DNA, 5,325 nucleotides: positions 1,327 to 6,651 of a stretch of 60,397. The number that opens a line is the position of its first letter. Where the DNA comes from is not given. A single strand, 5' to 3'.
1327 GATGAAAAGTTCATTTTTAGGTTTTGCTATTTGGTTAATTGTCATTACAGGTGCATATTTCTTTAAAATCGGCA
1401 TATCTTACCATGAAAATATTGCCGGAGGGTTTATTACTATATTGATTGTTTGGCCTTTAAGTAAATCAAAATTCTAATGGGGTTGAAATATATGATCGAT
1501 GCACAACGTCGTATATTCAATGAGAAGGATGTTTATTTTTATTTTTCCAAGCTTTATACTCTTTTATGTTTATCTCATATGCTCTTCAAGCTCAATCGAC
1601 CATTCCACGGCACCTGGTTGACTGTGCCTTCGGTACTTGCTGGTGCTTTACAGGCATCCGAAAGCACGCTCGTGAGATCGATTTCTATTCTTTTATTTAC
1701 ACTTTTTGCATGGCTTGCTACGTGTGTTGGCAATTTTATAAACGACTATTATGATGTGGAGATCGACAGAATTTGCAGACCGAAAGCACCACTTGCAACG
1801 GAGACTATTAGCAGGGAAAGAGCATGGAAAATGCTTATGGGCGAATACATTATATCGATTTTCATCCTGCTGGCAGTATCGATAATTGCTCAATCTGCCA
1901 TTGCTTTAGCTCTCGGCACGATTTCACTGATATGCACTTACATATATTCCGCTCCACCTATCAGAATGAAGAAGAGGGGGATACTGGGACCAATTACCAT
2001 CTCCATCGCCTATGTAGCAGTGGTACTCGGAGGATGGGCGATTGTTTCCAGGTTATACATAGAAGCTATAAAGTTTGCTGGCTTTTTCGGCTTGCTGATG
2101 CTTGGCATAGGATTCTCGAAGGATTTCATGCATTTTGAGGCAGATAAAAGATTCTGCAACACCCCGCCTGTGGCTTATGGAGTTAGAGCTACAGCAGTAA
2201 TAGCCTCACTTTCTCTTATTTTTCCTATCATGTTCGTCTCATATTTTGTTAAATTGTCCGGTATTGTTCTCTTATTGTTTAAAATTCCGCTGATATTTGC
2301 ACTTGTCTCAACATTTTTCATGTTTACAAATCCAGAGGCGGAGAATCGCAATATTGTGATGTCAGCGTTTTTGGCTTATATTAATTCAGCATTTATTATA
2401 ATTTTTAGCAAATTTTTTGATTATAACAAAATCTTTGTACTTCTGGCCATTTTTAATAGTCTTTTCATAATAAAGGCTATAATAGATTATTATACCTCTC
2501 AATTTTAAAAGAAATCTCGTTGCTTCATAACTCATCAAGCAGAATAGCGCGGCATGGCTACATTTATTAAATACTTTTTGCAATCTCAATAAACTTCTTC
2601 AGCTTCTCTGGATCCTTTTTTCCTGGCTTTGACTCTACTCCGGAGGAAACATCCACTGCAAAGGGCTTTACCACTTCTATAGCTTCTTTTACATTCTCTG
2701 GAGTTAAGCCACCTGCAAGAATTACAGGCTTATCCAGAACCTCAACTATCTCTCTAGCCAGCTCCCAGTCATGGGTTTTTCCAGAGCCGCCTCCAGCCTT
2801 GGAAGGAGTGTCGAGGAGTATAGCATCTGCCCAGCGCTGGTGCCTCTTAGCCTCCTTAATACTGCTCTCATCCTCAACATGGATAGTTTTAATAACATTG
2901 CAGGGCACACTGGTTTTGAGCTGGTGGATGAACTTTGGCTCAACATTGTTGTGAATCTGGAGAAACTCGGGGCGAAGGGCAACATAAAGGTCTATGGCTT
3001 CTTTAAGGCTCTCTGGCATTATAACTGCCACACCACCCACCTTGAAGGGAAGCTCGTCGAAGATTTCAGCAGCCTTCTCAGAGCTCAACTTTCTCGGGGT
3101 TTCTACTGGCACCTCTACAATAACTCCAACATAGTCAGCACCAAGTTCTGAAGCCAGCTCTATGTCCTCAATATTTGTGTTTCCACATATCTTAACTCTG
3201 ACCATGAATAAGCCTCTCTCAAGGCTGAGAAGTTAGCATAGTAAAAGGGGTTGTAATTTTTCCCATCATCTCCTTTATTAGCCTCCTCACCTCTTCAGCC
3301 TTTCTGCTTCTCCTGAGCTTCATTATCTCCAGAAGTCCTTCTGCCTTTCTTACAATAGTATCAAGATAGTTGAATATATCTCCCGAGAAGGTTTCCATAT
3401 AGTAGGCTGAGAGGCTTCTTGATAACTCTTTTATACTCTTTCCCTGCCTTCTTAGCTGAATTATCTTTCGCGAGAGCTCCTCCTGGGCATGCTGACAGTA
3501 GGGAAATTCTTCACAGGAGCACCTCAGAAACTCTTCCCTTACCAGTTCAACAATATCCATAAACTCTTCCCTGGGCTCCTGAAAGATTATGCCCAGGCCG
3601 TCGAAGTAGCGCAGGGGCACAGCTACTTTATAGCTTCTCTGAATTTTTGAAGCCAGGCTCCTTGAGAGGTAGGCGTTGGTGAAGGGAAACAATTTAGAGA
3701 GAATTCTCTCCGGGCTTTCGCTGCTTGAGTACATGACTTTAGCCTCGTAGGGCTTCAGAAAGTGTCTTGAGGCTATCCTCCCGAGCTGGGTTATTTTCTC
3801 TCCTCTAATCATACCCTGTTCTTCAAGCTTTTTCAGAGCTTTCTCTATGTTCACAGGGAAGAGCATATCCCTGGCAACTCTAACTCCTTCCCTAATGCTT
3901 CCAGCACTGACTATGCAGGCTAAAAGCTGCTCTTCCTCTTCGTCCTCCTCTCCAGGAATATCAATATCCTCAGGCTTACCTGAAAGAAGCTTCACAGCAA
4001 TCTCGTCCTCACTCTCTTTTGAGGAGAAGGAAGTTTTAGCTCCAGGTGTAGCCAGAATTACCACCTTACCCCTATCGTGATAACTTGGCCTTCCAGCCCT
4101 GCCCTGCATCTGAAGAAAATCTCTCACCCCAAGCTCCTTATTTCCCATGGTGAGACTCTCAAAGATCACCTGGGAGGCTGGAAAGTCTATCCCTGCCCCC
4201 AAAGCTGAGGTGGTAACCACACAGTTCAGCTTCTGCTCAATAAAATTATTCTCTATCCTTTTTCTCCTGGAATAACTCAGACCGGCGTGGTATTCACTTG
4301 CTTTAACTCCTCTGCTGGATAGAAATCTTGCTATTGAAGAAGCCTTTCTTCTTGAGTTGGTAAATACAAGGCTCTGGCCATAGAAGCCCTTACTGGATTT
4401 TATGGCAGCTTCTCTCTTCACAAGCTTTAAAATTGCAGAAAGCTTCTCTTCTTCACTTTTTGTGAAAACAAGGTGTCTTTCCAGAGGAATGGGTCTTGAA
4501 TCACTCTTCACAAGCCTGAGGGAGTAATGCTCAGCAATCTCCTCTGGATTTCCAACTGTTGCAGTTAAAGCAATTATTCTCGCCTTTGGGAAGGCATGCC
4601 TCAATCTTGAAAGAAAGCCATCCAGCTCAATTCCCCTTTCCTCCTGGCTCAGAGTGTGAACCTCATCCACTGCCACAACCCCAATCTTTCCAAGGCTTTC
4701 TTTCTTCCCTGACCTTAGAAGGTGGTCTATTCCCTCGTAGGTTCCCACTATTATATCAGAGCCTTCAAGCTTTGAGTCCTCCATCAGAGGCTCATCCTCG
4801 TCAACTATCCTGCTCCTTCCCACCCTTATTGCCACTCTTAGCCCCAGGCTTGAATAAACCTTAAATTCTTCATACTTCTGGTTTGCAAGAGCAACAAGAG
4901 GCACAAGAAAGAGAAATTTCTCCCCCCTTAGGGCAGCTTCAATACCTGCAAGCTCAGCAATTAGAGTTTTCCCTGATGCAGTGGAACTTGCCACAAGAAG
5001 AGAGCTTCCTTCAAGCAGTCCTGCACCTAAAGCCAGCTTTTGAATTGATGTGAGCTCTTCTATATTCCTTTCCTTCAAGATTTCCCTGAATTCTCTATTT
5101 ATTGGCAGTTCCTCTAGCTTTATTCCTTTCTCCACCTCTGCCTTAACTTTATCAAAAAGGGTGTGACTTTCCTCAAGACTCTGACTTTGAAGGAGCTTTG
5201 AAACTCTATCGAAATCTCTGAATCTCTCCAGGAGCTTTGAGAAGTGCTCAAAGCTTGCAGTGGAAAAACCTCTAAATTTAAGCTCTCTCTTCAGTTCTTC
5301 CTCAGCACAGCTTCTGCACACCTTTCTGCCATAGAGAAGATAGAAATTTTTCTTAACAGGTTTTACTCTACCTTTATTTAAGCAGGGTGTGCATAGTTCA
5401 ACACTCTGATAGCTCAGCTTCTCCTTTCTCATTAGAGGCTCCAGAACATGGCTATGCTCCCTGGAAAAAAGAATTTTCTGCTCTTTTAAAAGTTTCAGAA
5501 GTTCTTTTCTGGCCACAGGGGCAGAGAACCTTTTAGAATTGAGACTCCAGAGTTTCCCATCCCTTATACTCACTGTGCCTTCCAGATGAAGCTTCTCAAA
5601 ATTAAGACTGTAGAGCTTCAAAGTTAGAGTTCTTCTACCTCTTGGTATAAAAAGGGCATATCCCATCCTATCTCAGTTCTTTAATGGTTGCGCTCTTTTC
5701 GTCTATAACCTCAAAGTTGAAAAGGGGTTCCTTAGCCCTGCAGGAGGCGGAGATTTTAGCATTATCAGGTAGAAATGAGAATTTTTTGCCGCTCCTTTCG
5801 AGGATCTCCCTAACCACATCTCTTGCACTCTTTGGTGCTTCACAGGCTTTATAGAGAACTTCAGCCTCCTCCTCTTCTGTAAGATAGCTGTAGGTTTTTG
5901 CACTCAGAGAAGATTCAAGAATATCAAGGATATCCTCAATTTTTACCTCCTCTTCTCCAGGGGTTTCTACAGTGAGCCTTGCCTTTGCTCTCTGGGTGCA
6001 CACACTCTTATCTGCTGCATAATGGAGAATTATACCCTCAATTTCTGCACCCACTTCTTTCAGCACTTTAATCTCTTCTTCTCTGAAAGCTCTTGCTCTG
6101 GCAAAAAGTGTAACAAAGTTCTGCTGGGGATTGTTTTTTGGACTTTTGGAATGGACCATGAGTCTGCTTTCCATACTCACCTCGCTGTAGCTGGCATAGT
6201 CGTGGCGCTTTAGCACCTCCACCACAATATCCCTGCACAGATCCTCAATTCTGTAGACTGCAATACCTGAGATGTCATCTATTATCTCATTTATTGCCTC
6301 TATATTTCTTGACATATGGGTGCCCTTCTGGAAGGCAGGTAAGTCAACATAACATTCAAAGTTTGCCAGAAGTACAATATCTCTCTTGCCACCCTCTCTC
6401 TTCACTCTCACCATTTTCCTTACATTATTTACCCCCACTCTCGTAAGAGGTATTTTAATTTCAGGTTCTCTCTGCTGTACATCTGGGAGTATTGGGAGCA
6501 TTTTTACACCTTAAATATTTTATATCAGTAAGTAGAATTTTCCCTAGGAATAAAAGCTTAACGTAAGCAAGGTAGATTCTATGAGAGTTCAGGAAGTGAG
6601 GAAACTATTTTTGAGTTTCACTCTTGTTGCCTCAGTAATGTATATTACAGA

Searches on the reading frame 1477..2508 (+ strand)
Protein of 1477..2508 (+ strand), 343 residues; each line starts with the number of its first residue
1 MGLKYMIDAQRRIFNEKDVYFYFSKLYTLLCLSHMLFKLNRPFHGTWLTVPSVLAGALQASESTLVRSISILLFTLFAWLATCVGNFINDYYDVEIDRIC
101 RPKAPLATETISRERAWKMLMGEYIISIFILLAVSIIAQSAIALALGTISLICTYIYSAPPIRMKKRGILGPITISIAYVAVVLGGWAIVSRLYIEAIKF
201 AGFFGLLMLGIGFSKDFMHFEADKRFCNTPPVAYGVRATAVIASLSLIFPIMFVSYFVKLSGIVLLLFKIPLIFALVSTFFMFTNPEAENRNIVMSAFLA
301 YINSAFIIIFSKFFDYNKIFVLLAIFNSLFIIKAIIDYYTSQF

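Call 55: search_protein_families(library=pfam, proteins=[window:1477-2508:+], max_evalue=0.001)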
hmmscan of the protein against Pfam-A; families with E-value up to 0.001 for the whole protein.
window:1477-2508:+ (343 aa): 1 family
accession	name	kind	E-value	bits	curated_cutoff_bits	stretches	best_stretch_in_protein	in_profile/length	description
PF01040.23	UbiA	-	8.1e-29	101.1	34.2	1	50-300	2-248/250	UbiA prenyltransferase family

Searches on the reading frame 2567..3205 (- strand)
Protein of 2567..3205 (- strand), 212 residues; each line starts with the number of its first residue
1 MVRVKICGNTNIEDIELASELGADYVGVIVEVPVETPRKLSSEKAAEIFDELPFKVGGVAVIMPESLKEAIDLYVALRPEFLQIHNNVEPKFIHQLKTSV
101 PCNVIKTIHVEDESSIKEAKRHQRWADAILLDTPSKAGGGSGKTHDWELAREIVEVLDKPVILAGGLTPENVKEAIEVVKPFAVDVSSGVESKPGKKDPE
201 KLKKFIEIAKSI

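Call 55: search_protein_families(library=pfam, proteins=[window:2567-3205:-], max_evalue=0.001)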
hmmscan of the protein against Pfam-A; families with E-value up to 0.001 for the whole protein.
window:2567-3205:- (212 aa): 3 families
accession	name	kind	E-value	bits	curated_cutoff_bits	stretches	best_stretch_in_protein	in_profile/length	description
PF00697.28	PRAI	-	7.7e-40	137.1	22.7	1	4-207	1-192/193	N-(5'phosphoribosyl)anthranilate (PRA) isomerase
PF03060.21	NMO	-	3.9e-06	26.9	28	1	41-168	80-203/331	Nitronate monooxygenase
PF02581.23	TMP-TENI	-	4e-05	23.5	27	0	132-177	126-168/180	Thiamine monophosphate synthase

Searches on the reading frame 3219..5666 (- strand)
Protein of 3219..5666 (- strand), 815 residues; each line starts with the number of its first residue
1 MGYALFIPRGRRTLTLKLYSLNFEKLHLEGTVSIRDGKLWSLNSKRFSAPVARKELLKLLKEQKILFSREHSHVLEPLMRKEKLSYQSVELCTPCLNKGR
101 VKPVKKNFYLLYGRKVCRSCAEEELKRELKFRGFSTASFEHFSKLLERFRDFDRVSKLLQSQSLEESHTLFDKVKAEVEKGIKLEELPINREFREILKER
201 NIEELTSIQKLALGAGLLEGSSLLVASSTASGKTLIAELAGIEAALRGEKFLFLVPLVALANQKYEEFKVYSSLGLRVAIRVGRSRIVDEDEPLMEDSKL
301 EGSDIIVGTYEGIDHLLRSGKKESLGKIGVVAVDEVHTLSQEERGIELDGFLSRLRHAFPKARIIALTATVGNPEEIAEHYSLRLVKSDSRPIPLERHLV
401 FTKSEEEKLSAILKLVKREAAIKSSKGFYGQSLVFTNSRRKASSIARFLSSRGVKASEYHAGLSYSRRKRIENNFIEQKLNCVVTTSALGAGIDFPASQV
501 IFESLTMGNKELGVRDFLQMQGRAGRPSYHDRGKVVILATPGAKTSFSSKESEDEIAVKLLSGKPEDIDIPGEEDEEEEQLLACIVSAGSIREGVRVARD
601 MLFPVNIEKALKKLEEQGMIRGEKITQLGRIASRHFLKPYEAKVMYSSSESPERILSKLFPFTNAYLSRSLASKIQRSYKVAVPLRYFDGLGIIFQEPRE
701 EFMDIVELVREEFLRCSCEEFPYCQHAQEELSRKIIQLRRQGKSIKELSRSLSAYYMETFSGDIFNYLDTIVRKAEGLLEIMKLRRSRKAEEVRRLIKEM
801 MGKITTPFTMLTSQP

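Call 55: search_protein_families(library=pfam, proteins=[window:3219-5666:-], max_evalue=0.001)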
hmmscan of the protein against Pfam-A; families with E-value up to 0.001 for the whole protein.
window:3219-5666:- (815 aa): 4 families
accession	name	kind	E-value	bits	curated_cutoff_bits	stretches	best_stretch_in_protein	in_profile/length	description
PF00270.35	DEAD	-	8.1e-29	100.9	26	1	206-376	1-166/167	DEAD/DEAH box helicase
PF19131.5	DUF5814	-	7.8e-25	87.7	25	1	661-799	2-147/148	Family of unknown function (DUF5814)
PF00271.37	Helicase_C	-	2.8e-16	60.2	23.5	1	416-527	10-109/110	Helicase conserved C-terminal domain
PF04851.21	ResIII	-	2.4e-12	47.5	22.5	1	221-371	24-162/164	Type III restriction enzyme, res subunit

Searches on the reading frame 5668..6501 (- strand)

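Call 55: search_protein_families(library=pfam, proteins=[window:5668-6501:-], max_evalue=0.001)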
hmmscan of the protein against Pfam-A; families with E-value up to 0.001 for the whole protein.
window:5668-6501:- (277 aa): 1 family
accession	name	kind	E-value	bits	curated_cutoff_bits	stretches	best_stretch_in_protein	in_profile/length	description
PF02649.19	GCHY-1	-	1.3e-42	146.6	25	1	5-238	1-235/260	Type I GTP cyclohydrolase folE2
